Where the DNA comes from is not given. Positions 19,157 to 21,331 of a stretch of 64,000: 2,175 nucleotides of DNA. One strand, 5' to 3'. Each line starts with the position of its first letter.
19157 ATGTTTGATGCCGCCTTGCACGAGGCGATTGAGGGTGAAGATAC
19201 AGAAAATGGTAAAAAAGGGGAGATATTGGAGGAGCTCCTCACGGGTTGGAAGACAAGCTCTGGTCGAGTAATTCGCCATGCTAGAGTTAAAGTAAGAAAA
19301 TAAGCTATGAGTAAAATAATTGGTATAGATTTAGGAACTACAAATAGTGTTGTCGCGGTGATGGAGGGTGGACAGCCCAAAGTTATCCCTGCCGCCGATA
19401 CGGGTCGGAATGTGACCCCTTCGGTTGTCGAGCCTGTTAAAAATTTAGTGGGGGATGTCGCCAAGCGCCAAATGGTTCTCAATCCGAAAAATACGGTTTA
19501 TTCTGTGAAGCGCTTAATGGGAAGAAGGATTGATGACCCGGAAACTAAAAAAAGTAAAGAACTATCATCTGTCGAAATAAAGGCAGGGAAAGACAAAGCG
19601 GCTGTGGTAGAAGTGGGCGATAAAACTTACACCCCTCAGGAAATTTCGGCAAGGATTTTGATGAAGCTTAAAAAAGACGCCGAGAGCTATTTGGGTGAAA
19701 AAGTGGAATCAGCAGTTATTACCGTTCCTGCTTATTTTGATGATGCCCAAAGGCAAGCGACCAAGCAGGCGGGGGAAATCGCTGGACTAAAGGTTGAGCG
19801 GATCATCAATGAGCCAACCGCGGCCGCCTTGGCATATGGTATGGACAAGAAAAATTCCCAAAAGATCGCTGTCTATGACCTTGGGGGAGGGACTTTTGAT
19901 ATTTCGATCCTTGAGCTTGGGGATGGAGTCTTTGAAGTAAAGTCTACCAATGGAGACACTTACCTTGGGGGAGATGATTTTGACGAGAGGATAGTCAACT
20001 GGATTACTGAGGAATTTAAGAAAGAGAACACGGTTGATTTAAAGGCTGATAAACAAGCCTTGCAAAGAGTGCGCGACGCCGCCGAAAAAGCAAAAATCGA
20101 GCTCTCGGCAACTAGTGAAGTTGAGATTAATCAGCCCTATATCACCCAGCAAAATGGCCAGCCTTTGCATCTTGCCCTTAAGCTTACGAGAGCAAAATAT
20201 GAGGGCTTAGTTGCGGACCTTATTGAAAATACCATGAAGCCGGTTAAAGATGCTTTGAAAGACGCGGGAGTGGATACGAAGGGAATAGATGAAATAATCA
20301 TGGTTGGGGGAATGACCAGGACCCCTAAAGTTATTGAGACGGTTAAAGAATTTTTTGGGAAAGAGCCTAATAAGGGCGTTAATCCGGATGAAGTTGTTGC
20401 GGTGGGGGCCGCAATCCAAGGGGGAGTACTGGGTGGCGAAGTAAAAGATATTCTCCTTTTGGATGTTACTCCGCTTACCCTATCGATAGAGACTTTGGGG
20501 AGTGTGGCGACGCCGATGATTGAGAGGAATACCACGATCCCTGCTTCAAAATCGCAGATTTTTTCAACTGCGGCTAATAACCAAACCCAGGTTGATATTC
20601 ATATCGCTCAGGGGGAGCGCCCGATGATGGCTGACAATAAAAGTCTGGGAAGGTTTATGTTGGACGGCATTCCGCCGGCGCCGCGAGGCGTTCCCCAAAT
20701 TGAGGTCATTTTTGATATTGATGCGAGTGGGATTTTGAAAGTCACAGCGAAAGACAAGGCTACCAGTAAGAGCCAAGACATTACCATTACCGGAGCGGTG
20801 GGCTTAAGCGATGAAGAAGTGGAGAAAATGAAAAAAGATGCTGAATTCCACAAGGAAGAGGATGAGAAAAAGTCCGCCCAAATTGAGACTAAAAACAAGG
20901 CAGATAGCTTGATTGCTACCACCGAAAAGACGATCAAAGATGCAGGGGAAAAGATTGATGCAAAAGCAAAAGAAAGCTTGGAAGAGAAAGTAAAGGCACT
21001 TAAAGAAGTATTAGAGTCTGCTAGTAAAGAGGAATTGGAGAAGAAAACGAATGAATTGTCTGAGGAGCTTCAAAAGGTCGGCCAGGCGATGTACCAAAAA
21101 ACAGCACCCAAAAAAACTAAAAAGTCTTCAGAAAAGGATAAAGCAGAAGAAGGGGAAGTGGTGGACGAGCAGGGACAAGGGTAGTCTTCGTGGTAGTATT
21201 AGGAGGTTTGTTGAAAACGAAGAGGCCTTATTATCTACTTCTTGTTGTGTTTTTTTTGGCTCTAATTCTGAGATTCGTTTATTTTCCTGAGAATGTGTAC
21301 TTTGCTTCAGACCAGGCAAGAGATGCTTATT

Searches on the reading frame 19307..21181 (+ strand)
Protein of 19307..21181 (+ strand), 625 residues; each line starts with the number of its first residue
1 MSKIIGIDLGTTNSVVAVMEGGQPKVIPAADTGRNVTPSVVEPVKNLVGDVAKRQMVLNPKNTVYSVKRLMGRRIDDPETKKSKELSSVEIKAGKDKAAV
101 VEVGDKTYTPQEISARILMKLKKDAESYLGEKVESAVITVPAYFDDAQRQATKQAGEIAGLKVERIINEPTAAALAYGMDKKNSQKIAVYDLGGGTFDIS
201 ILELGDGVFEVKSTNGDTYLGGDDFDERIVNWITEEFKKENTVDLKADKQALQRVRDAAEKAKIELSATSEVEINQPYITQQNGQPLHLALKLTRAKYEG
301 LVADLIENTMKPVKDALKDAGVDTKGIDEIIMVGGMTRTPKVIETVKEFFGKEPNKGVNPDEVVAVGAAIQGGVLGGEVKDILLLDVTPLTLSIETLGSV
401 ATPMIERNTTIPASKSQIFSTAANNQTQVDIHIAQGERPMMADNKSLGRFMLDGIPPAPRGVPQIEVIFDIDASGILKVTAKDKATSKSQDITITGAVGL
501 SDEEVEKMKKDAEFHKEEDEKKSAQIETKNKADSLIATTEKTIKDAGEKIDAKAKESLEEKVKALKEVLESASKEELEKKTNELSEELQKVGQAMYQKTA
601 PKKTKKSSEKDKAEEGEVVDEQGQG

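Call 7: search_protein_families(library=ncbifam, proteins=[window:19307-21181:+], max_evalue=1e-10)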
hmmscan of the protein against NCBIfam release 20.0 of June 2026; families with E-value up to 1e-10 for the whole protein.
window:19307-21181:+ (625 aa): 12 families
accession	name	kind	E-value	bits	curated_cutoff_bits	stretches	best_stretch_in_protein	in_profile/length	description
NF001413.0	PRK00290.1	equivalog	2.6e-281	934.5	648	1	1-620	1-620/625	molecular chaperone DnaK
TIGR02350.1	prok_dnaK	equivalog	7.6e-272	903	822.55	1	3-597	1-596/596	molecular chaperone DnaK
NF009947.0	PRK13411.1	equivalog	1.1e-251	836.5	1002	1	1-615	1-619/662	molecular chaperone DnaK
NF009946.0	PRK13410.1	equivalog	2.6e-234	779.4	1019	1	1-601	1-607/669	molecular chaperone DnaK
NF003520.0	PRK05183.1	subfamily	5.8e-182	606.4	620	1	4-593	21-602/621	Fe-S protein assembly chaperone HscA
TIGR01991.1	HscA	equivalog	1.9e-178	594.7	708.55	1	5-594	2-583/600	Fe-S protein assembly chaperone HscA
NF002399.0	PRK01433.1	equivalog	5.1e-116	388.6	743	1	4-594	21-576/595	Fe-S protein assembly chaperone HscA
NF008673.0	PRK11678.1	equivalog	4e-20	72.1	331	0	113-207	129-231/450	molecular chaperone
NF011660.0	PRK15080.1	equivalog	1.5e-14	53.9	182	1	115-218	76-174/277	ethanolamine utilization protein EutJ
TIGR02529.1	EutJ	subfamily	3.1e-14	53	152.1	1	114-220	42-143/239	ethanolamine utilization protein EutJ family protein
NF010539.0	PRK13927.1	subfamily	2.8e-13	49.5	293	1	128-238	94-199/339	rod shape-determining protein MreB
TIGR00904.1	mreB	subfamily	1.3e-12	47.4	365.75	1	128-239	96-199/334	MreB/Mrl family cell shape determining protein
